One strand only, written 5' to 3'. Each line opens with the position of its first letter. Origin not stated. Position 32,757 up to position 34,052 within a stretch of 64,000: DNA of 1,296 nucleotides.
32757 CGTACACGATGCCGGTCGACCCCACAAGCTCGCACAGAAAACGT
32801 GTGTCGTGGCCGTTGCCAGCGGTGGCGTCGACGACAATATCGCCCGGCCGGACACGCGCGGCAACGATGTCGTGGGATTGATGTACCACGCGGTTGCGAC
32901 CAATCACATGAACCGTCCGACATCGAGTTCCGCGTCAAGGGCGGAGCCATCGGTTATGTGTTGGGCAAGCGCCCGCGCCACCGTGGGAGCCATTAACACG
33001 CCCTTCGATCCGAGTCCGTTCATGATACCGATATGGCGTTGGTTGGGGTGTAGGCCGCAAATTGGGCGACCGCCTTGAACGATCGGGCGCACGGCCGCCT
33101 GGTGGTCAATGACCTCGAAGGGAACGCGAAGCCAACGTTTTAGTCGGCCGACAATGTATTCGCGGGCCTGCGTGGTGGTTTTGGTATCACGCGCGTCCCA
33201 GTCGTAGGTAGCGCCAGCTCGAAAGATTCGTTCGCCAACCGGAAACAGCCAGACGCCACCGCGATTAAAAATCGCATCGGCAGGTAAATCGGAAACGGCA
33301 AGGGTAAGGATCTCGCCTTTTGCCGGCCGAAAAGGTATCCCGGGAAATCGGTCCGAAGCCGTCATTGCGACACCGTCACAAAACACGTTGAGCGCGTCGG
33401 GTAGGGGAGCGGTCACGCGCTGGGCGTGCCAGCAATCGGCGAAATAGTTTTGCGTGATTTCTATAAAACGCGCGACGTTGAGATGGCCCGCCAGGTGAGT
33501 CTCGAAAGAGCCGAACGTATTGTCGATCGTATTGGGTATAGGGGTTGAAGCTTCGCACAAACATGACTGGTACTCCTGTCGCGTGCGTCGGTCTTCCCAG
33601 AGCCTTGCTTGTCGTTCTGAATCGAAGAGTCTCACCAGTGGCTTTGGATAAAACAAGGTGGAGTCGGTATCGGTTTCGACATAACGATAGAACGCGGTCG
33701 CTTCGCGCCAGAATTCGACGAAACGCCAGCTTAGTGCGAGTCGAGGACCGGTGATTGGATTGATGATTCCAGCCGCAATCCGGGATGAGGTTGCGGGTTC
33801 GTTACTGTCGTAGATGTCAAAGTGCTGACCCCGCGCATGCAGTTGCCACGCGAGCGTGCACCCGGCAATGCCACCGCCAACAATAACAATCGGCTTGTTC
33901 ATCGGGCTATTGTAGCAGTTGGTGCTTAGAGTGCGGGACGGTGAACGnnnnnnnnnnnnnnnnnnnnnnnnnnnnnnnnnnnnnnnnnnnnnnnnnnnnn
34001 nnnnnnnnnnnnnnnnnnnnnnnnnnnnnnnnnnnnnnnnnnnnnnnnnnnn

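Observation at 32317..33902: Split mnmC: standalone FAD oxidase translationally coupled to an MnmM (YtqB-type) methyltransferase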

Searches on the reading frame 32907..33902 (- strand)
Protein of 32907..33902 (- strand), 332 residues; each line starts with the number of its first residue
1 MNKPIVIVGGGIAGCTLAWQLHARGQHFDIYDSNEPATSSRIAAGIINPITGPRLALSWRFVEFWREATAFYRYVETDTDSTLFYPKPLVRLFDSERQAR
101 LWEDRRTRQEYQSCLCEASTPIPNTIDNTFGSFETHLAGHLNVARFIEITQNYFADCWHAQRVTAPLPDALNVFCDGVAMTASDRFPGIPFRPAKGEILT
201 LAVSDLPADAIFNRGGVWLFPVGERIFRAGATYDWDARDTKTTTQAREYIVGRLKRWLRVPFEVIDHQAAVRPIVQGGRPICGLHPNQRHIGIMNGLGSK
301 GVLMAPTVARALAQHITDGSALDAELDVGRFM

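Call 6: search_protein_families(library=pfam, proteins=[window:32907-33902:-], max_evalue=0.01)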
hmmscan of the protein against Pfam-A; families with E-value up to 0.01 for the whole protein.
window:32907-33902:- (332 aa): 3 families
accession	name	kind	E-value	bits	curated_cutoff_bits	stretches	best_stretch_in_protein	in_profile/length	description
PF01266.30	DAO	-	1.2e-26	94.5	27.9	1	5-314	2-352/353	FAD dependent oxidoreductase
PF13450.12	NAD_binding_8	-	8e-06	26.5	21.9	1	7-34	1-28/68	NAD(P)-binding Rossmann-like domain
PF00890.30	FAD_binding_2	-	0.0089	15.7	20.4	0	5-48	2-46/414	FAD binding domain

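Call 7: search_protein_families(library=ncbifam, proteins=[window:32907-33902:-], max_evalue=0.01)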
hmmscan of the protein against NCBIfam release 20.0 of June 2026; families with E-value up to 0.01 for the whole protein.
window:32907-33902:- (332 aa): 14 families
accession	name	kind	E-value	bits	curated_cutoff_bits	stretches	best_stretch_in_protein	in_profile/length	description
TIGR02352.1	thiamin_ThiO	equivalog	2e-22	79.8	250.8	1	5-318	1-349/351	glycine oxidase ThiO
TIGR03197.1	MnmC_Cterm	equivalog_domain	3.4e-17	62.6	174.2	1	5-84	2-84/400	FAD-dependent 5-carboxymethylaminomethyl-2-thiouridine(34) oxidoreductase MnmC1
NF002480.1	PRK01747.1-1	equivalog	3.7e-13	48.7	540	2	3-54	249-302/645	bifunctional tRNA (5-methylaminomethyl-2-thiouridine)(34)-methyltransferase MnmC2/FAD-dependent 5-carboxymethylaminomethyl-2-thiouridine(34)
NF040813.1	pro_dh_Thprot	equivalog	2.7e-11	43.2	600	2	5-49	2-46/362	D-proline dehydrogenase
NF002481.1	PRK01747.1-2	equivalog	1.5e-05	24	600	1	3-76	239-315/611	bifunctional tRNA (5-methylaminomethyl-2-thiouridine)(34)-methyltransferase MnmC2/FAD-dependent 5-carboxymethylaminomethyl-2-thiouridine(34)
NF005720.0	PRK07538.1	subfamily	4.7e-05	22.5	400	1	3-35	3-35/418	hypothetical protein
TIGR02032.1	GG-red-SF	subfamily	0.00011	22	158.8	0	5-35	3-33/297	geranylgeranyl reductase family protein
NF005243.0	PRK06753.1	equivalog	0.00059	18.8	365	1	5-47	3-43/374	hypothetical protein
NF001933.0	PRK00711.1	subfamily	0.00068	18.8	383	0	5-39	3-38/429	D-amino acid dehydrogenase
NF005313.0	PRK06847.1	subfamily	0.00074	18.6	372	1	3-47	5-47/375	hypothetical protein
NF049967.1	QhpG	equivalog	0.00075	18.5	240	1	5-36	1-32/423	flavin-dependent monooxygenase QhpG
NF003739.0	PRK05335.1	equivalog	0.0016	17.3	262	1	2-34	3-35/441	methylenetetrahydrofolate--tRNA-(uracil(54)-C(5))-methyltransferase (FADH(2)-oxidizing) TrmFO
NF009410.0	PRK12771.1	subfamily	0.0024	16.5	516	1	3-35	139-171/566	NAD(P)-binding protein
NF005560.0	PRK07233.1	equivalog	0.0027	16.6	252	1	4-35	2-33/435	hypothetical protein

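Call 9: search_solved_structures(query=window:32907-33902:-, max_evalue=0.01, show_alignments=2)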
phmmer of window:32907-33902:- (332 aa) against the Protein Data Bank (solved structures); distinct sequences matched with E-value up to 0.01: 8.
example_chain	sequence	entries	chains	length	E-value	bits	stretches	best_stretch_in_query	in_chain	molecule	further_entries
6j38_A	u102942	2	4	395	1.5e-09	40.5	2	4-47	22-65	FAD-dependent glycine oxydase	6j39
3if9_A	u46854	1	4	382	8.3e-06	28.2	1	190-313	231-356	Glycine oxidase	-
1ryi_A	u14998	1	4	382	1.9e-05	27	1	190-313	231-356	GLYCINE OXIDASE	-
1ng3_A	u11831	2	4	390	2e-05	27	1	190-313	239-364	Glycine oxidase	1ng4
9woz_A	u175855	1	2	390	2.1e-05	26.9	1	190-313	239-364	Glycine oxidase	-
6pxs_A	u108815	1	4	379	3.8e-05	26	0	5-52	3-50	FAD dependent oxidoreductase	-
4ysh_A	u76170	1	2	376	6e-05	25.4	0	191-313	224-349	Glycine oxidase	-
1y56_B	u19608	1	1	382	0.00073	21.8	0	4-79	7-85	sarcosine oxidase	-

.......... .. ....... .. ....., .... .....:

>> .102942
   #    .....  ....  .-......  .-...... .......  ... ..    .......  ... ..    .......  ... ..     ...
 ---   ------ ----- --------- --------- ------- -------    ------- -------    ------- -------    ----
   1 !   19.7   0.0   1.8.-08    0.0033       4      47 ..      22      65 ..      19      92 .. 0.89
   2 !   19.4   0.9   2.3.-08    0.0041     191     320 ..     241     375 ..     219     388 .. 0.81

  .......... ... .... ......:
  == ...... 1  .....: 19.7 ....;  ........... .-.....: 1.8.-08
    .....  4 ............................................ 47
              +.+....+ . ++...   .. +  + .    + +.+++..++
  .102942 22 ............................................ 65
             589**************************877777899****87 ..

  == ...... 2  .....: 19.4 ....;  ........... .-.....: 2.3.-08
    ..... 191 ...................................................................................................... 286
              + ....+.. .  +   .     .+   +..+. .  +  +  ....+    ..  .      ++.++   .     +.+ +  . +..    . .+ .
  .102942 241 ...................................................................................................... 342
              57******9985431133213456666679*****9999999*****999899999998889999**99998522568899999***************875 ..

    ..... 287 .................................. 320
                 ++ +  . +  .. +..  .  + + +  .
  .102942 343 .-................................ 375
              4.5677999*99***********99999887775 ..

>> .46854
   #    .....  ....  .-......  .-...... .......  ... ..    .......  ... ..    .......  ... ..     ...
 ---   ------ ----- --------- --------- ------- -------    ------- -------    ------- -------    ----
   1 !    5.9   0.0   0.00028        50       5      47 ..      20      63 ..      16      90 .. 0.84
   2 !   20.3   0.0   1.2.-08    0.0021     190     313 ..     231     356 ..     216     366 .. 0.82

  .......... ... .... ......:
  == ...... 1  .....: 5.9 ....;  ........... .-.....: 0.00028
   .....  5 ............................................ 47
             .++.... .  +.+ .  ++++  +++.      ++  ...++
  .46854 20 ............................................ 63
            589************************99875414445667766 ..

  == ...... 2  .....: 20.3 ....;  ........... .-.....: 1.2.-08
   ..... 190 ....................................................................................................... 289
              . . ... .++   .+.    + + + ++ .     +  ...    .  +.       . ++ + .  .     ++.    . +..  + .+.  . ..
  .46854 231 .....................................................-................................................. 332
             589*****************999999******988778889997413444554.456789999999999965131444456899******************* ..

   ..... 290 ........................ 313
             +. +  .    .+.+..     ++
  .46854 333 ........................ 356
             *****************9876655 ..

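Call 16: find_homologous_proteins(query=window:32907-33902:-, max_evalue=0.00001)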
Query window:32907-33902:- (332 aa): 1033 proteins with E <= 0.00001 among 4757 candidates; the best 120 are listed.
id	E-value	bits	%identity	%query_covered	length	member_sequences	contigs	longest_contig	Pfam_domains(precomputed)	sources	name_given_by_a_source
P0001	2.0e-229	778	100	100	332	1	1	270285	PF01266.31,PF13450.13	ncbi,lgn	-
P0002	2.1e-97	344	49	99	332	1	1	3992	PF01266.31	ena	-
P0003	3.5e-95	337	47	99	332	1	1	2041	PF01266.31,PF13450.13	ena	-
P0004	5.6e-94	333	47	97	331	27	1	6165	PF01266.31,PF13450.13,PF00890.31,PF01494.26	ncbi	-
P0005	2.4e-92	328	47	97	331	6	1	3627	PF01266.31,PF13450.13,PF00890.31,PF00070.34,PF01494.26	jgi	-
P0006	4.7e-92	327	47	97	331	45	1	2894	PF01266.31,PF13450.13,PF00890.31,PF00070.34,PF01494.26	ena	-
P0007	8.7e-90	319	45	97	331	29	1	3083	PF01266.31,PF13450.13,PF00890.31,PF00070.34,PF01494.26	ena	-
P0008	1.2e-89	319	45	97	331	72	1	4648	PF01266.31,PF13450.13,PF00890.31,PF00070.34,PF01494.26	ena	-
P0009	1.7e-89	318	44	98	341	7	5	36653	PF01266.31,PF13450.13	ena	-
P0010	3.1e-89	317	44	98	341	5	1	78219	PF01266.31,PF13450.13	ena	-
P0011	6.8e-89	316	44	98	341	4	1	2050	PF01266.31,PF13450.13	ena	-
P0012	1.3e-88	315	43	98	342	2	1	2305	PF01266.31,PF13450.13,PF00890.31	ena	-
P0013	1.3e-88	315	44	98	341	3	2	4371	PF01266.31,PF13450.13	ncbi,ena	-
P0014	6.3e-88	313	44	100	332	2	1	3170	PF01266.31,PF13450.13,PF00890.31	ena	-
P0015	3.0e-87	311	43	98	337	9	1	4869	PF01266.31,PF13450.13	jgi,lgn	jgi:glycine oxidase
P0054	1.5e-69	253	41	99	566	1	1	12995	PF13847.13,PF01266.31,PF06962.19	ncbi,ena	-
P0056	4.0e-69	251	39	98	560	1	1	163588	PF13847.13,PF01266.31,PF06962.19,PF13649.13,PF00890.31,PF01189.24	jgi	jgi:glycine oxidase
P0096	5.4e-67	244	42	98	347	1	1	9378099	PF01266.31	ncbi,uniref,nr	ncbi:NAD(P)/FAD-dependent oxidoreductase [Limnoglobus roseus]|uniref:FAD-binding oxidoreductase n=1 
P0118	2.7e-66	242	40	97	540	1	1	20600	PF13847.13,PF01266.31,PF06962.19,PF13649.13,PF00890.31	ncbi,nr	ncbi:MAG: bifunctional tRNA ((5)s(2)U34)-methyltransferase/FAD-dependent cmnm(5)s(2)U34 oxidoreducta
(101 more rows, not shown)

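Call 17: search_protein_families(library=ncbifam, proteins=[P0118, P0054, P0056, P0096, P0009], max_evalue=0.00001)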
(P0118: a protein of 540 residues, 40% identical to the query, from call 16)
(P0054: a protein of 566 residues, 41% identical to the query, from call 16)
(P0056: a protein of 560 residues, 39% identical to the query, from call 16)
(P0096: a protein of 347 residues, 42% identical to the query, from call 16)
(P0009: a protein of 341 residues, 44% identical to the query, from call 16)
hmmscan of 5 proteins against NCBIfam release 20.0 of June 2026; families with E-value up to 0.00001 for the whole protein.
P0118 (540 aa): 8 families
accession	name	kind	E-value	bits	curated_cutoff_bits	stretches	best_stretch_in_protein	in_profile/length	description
NF053511.1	tRNA_U34_MnmM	equivalog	2.5e-40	138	135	1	357-535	2-181/183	tRNA 5-(aminomethyl)-2-thiouridylate-methyltransferase MnmM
TIGR02352.1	thiamin_ThiO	equivalog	2e-22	79.8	250.8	1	7-333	2-346/351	glycine oxidase ThiO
TIGR03197.1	MnmC_Cterm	equivalog_domain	4.6e-11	42.4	174.2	0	7-61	3-59/400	FAD-dependent 5-carboxymethylaminomethyl-2-thiouridine(34) oxidoreductase MnmC1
NF040813.1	pro_dh_Thprot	equivalog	3.2e-09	36.4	600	0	6-49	2-45/362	D-proline dehydrogenase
NF002480.1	PRK01747.1-1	equivalog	4.8e-09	35.2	540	1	5-308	250-570/645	bifunctional tRNA (5-methylaminomethyl-2-thiouridine)(34)-methyltransferase MnmC2/FAD-dependent 5-carboxymethylaminomethyl-2-thiouridine(34)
TIGR04364.1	methyltran_FxLD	equivalog_domain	8.5e-08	31.7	320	1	371-433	81-142/394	methyltransferase, FxLD system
NF041537.1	ArsM_AhpD_UU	exception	3.5e-06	26.1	510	1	371-435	75-139/345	arsenite methyltransferase/AhpD domain selenoprotein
NF047649.1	MTase_UXPK_star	exception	9.2e-06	24.9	460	0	370-429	75-134/283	methyltransferase/UXPK-star double selenoprotein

P0054 (566 aa): 4 families
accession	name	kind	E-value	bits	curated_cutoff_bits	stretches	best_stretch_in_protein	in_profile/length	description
NF053511.1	tRNA_U34_MnmM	equivalog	2e-54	183.9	135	1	379-561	3-182/183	tRNA 5-(aminomethyl)-2-thiouridylate-methyltransferase MnmM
TIGR02352.1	thiamin_ThiO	equivalog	4.1e-18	65.6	250.8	1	187-337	193-348/351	glycine oxidase ThiO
TIGR03197.1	MnmC_Cterm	equivalog_domain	9.9e-14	51.2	174.2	0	7-57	1-53/400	FAD-dependent 5-carboxymethylaminomethyl-2-thiouridine(34) oxidoreductase MnmC1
NF002480.1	PRK01747.1-1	equivalog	5.6e-11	41.6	540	0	6-56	249-301/645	bifunctional tRNA (5-methylaminomethyl-2-thiouridine)(34)-methyltransferase MnmC2/FAD-dependent 5-carboxymethylaminomethyl-2-thiouridine(34)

P0056 (560 aa): 9 families
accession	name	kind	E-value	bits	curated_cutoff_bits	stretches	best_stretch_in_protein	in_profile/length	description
NF053511.1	tRNA_U34_MnmM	equivalog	8.1e-53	178.7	135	1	369-538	2-169/183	tRNA 5-(aminomethyl)-2-thiouridylate-methyltransferase MnmM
TIGR02352.1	thiamin_ThiO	equivalog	2e-23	83.1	250.8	1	9-339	2-350/351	glycine oxidase ThiO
TIGR03197.1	MnmC_Cterm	equivalog_domain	1.1e-17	64.2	174.2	1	8-308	2-319/400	FAD-dependent 5-carboxymethylaminomethyl-2-thiouridine(34) oxidoreductase MnmC1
NF002480.1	PRK01747.1-1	equivalog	2.2e-17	62.7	540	1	5-346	248-628/645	bifunctional tRNA (5-methylaminomethyl-2-thiouridine)(34)-methyltransferase MnmC2/FAD-dependent 5-carboxymethylaminomethyl-2-thiouridine(34)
NF040813.1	pro_dh_Thprot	equivalog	7.1e-07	28.6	600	0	8-51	2-45/362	D-proline dehydrogenase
TIGR02032.1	GG-red-SF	subfamily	5.6e-06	26.2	158.8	0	6-50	1-44/297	geranylgeranyl reductase family protein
NF010549.0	PRK13942.1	equivalog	6.9e-06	25.7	282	0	383-456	76-149/215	protein-L-isoaspartate O-methyltransferase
NF011493.0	PRK14901.1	equivalog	7.8e-06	24.9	540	0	383-452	253-322/447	16S rRNA (cytosine(967)-C(5))-methyltransferase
NF005691.0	PRK07494.1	equivalog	8.9e-06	24.5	459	0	2-105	5-105/404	UbiH/UbiF family hydroxylase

P0096 (347 aa): 6 families
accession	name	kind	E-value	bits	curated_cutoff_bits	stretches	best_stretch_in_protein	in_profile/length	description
TIGR02352.1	thiamin_ThiO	equivalog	6.3e-16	58.4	250.8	2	176-332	188-350/351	glycine oxidase ThiO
NF002480.1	PRK01747.1-1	equivalog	6.6e-13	47.9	540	1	5-300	250-567/645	bifunctional tRNA (5-methylaminomethyl-2-thiouridine)(34)-methyltransferase MnmC2/FAD-dependent 5-carboxymethylaminomethyl-2-thiouridine(34)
TIGR03197.1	MnmC_Cterm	equivalog_domain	4.6e-12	45.7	174.2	1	5-287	1-305/400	FAD-dependent 5-carboxymethylaminomethyl-2-thiouridine(34) oxidoreductase MnmC1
NF002481.1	PRK01747.1-2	equivalog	6.9e-07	28.5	600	0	5-79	240-317/611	bifunctional tRNA (5-methylaminomethyl-2-thiouridine)(34)-methyltransferase MnmC2/FAD-dependent 5-carboxymethylaminomethyl-2-thiouridine(34)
NF004832.0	PRK06184.1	subfamily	1.1e-06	27.7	476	1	2-41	5-45/506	hypothetical protein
NF040813.1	pro_dh_Thprot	equivalog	8.5e-06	25.1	600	0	6-49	2-45/362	D-proline dehydrogenase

P0009 (341 aa): 3 families
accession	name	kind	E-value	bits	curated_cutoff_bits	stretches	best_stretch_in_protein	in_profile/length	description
TIGR03197.1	MnmC_Cterm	equivalog_domain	2.9e-17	62.8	174.2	1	14-156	2-151/400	FAD-dependent 5-carboxymethylaminomethyl-2-thiouridine(34) oxidoreductase MnmC1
NF002480.1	PRK01747.1-1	equivalog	3.5e-17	62.1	540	1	13-293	250-564/645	bifunctional tRNA (5-methylaminomethyl-2-thiouridine)(34)-methyltransferase MnmC2/FAD-dependent 5-carboxymethylaminomethyl-2-thiouridine(34)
TIGR02352.1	thiamin_ThiO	equivalog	7.8e-15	54.8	250.8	1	14-326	1-348/351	glycine oxidase ThiO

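Call 18: find_encoding_contigs(protein=P0001, flank=10000, max_places=3)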
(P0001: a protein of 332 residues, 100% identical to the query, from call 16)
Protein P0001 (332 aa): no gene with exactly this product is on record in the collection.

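Call 20: find_encoding_contigs(protein=P0010, flank=4000, max_places=2)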
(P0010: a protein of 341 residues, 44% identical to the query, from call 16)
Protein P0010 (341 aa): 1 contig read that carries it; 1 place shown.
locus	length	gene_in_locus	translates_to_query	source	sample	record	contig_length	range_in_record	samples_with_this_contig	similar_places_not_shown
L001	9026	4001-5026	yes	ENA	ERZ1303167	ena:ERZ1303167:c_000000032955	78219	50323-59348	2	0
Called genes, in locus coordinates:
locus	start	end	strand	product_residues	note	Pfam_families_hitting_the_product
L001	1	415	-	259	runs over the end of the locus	PF00106:adh_short, PF08659:KR, PF13561:adh_short_C2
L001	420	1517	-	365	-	PF00294:PfkB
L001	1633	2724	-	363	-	PF02615:Ldh_2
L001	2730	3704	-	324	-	PF00389:2-Hacid_dh, PF02826:2-Hacid_dh_C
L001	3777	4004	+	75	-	-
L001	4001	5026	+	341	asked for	PF01266:DAO, PF13450:NAD_binding_8 (weak), PF01266:DAO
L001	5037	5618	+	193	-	PF06962:rRNA_methylase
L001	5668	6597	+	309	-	PF13593:SBF_like, PF03547:Mem_trans (faint), PF01758:SBF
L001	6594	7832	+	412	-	PF01244:Peptidase_M19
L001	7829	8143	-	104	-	PF02575:YbaB_DNA_bd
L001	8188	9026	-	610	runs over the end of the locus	-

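Call 21: find_encoding_contigs(protein=P0096, flank=4000, max_places=2)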
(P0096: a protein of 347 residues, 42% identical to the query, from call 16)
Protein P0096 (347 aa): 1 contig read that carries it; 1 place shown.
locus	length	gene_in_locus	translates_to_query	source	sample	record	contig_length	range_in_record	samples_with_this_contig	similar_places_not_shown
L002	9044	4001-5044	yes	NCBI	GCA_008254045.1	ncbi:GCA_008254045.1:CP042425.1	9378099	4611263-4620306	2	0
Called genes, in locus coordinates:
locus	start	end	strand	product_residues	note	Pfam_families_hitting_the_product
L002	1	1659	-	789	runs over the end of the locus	PF03928:HbpS-like (weak)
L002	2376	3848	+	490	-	-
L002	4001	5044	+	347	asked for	PF01266:DAO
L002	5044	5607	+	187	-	PF01795:Methyltransf_5 (faint), PF13847:Methyltransf_31 (weak), PF13649:Methyltransf_25 (weak), PF06962:rRNA_methylase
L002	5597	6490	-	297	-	PF01408:GFO_IDH_MocA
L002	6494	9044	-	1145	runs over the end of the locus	PF02687:FtsX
